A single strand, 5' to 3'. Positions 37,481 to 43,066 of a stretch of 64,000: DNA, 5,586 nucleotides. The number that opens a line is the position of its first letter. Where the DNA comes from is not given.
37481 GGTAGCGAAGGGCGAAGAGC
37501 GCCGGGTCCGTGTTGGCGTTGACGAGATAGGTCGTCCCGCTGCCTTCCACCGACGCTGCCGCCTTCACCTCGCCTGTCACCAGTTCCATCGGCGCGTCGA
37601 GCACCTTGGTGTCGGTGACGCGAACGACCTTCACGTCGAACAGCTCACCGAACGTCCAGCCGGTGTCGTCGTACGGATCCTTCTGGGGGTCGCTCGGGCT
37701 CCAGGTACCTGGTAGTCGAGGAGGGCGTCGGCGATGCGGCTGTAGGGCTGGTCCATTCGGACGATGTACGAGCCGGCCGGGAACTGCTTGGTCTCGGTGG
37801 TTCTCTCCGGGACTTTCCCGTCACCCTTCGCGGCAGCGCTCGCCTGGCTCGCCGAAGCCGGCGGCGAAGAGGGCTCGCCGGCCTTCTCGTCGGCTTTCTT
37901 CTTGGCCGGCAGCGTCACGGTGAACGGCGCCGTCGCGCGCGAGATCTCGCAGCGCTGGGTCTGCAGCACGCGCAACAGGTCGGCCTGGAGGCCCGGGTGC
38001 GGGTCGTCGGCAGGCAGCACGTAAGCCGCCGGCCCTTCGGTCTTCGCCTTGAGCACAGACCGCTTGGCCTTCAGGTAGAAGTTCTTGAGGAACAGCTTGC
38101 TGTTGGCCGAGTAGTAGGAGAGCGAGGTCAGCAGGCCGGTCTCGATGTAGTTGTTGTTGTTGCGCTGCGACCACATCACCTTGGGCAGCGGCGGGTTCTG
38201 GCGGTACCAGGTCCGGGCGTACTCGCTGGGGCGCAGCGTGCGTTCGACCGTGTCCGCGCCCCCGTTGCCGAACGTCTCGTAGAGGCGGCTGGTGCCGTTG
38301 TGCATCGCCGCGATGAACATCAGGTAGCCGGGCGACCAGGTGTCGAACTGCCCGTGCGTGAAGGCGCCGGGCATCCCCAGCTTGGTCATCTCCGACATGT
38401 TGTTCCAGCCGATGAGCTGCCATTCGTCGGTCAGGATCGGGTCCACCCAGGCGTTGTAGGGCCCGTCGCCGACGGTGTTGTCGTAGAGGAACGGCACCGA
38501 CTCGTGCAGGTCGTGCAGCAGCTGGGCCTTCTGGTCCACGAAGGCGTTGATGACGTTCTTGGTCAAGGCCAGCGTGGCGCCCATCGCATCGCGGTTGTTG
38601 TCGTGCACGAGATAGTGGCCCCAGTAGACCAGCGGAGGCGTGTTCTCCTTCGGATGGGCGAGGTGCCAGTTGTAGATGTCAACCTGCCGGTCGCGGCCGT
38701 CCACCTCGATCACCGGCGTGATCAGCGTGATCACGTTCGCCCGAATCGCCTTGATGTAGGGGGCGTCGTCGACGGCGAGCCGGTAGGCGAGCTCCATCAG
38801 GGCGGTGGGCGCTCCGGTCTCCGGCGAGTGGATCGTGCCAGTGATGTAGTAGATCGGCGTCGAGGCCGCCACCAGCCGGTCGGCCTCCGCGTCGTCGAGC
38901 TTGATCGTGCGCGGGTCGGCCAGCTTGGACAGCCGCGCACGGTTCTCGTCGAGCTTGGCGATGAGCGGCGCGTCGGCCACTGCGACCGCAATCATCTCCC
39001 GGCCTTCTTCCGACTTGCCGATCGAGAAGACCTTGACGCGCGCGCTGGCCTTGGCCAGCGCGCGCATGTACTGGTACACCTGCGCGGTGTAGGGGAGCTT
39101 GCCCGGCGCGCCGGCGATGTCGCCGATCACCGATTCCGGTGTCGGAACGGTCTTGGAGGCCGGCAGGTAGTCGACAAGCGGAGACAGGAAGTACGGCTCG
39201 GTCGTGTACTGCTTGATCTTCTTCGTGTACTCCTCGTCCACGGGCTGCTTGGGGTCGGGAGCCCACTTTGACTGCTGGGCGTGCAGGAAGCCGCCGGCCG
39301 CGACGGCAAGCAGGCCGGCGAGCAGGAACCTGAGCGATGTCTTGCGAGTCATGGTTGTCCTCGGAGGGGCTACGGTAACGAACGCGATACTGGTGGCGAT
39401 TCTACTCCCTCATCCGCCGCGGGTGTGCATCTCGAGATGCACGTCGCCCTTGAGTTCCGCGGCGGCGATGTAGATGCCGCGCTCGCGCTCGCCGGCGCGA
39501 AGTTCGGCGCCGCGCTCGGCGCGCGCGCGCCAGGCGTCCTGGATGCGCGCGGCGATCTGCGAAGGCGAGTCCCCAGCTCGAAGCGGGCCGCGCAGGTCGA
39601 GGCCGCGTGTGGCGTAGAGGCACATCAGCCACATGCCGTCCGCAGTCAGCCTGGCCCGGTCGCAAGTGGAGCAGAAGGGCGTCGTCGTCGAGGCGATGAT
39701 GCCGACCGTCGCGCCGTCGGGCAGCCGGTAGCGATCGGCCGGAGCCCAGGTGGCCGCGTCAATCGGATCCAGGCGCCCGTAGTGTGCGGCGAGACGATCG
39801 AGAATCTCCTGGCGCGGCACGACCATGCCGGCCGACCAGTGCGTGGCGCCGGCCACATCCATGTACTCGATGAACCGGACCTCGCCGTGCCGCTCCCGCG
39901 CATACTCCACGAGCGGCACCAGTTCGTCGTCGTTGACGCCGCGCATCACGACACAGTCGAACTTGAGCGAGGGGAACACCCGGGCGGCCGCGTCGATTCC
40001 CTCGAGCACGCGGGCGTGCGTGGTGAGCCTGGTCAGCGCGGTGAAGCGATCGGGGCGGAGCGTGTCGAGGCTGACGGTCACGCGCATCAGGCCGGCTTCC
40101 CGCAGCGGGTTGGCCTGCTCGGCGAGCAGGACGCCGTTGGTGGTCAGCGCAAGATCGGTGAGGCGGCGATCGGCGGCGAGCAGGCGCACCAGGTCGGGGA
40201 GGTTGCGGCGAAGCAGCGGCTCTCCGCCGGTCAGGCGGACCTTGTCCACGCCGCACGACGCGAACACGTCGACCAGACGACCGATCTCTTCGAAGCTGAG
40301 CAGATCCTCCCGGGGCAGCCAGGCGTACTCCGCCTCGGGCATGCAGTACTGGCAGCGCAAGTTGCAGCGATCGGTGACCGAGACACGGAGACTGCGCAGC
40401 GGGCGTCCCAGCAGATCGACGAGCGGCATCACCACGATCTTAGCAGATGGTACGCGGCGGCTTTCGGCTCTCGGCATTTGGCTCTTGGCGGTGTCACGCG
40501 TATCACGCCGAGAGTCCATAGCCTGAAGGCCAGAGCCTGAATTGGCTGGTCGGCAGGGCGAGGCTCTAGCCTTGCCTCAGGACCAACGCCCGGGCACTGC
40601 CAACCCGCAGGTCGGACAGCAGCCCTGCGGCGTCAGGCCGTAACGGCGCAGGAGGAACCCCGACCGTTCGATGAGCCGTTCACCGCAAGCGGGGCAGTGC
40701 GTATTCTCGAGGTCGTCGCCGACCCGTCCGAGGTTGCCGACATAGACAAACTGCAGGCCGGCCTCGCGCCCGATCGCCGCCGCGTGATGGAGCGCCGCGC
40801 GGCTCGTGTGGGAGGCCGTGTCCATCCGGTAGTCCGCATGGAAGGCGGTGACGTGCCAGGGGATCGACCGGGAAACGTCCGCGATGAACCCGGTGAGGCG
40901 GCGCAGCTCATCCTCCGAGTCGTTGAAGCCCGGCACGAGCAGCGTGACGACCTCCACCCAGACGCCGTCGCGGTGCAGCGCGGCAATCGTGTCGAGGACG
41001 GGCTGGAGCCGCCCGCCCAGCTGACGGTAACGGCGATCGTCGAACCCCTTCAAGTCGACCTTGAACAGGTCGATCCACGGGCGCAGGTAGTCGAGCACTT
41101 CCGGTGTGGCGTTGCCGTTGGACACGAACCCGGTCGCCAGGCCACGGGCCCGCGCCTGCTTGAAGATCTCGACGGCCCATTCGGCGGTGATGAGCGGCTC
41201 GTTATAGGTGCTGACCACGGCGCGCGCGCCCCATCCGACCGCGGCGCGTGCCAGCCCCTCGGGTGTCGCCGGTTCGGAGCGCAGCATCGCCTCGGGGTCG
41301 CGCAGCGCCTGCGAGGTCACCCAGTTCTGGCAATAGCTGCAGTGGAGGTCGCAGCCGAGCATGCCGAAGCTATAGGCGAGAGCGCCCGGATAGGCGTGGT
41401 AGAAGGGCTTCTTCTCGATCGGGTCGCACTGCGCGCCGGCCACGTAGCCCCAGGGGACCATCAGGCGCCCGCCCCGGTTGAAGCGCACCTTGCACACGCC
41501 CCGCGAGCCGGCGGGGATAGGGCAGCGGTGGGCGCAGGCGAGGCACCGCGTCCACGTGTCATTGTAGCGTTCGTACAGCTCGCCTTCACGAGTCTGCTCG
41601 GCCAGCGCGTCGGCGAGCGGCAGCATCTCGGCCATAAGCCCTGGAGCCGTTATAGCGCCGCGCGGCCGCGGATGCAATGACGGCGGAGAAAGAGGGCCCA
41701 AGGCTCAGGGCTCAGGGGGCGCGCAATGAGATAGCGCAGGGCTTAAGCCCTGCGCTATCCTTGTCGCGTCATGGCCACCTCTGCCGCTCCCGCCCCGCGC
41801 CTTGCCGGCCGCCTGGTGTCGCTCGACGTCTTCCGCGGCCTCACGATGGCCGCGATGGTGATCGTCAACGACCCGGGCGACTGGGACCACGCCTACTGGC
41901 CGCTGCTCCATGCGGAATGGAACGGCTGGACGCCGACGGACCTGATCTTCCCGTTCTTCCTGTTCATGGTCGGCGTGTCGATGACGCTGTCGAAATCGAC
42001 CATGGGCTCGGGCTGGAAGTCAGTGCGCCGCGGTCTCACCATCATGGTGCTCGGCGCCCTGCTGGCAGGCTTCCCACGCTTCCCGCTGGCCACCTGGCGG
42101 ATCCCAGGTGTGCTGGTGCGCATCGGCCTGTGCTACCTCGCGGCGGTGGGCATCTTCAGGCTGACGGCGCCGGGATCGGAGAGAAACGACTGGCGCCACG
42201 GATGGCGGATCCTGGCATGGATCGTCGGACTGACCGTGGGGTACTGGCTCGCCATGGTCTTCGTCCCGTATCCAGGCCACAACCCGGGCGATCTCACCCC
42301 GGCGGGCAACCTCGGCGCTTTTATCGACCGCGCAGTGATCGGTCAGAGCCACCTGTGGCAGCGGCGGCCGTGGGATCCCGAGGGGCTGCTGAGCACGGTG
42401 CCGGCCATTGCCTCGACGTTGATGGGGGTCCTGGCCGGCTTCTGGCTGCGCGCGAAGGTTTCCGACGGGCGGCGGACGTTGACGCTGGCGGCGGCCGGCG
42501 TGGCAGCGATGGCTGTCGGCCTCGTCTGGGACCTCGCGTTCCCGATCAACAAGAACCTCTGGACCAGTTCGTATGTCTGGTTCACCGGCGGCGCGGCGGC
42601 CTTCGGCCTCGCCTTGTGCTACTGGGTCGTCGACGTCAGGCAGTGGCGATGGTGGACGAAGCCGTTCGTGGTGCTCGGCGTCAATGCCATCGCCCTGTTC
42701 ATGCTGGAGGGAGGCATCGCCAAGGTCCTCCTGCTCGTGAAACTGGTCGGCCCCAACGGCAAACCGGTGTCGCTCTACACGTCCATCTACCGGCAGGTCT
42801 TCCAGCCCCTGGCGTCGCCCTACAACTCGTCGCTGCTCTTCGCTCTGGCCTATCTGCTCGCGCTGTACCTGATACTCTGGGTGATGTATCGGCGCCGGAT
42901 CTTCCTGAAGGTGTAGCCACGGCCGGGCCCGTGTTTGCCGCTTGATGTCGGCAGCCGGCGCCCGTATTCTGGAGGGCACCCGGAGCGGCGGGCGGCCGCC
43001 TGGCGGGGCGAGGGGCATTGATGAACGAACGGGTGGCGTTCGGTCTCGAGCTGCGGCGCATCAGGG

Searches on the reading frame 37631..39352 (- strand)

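Call 8: search_protein_families(library=pfam, proteins=[window:37631-39352:-], max_evalue=0.001)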
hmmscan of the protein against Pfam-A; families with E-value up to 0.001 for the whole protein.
window:37631-39352:- (573 aa): 1 family
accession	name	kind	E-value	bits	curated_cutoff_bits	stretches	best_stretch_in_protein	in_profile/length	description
PF00246.29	Peptidase_M14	-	1.7e-11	44.8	21.6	1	92-222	1-105/286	Zinc carboxypeptidase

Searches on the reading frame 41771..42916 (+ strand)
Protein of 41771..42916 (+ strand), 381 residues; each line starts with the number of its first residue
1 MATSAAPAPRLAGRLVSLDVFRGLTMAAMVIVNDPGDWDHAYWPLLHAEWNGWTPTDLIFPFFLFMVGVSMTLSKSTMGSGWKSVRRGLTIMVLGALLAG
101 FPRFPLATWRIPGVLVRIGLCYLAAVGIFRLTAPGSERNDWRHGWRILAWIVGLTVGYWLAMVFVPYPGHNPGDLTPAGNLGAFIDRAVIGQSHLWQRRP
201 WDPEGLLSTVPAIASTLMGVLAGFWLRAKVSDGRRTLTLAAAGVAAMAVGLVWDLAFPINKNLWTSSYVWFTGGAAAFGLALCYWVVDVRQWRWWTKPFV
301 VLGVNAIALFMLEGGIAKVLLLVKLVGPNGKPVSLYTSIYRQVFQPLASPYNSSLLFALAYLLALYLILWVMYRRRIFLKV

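Call 8: search_protein_families(library=pfam, proteins=[window:41771-42916:+], max_evalue=0.001)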
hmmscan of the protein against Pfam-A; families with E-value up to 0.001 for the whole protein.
window:41771-42916:+ (381 aa): 2 families
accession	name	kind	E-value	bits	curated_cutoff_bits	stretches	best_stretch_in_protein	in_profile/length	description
PF07786.18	HGSNAT_cat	-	1.5e-09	38.2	22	1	14-133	1-122/222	Heparan-alpha-glucosaminide N-acetyltransferase, catalytic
PF01757.29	Acyl_transf_3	-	2.3e-06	27.3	31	1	16-373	2-325/326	Acyltransferase domain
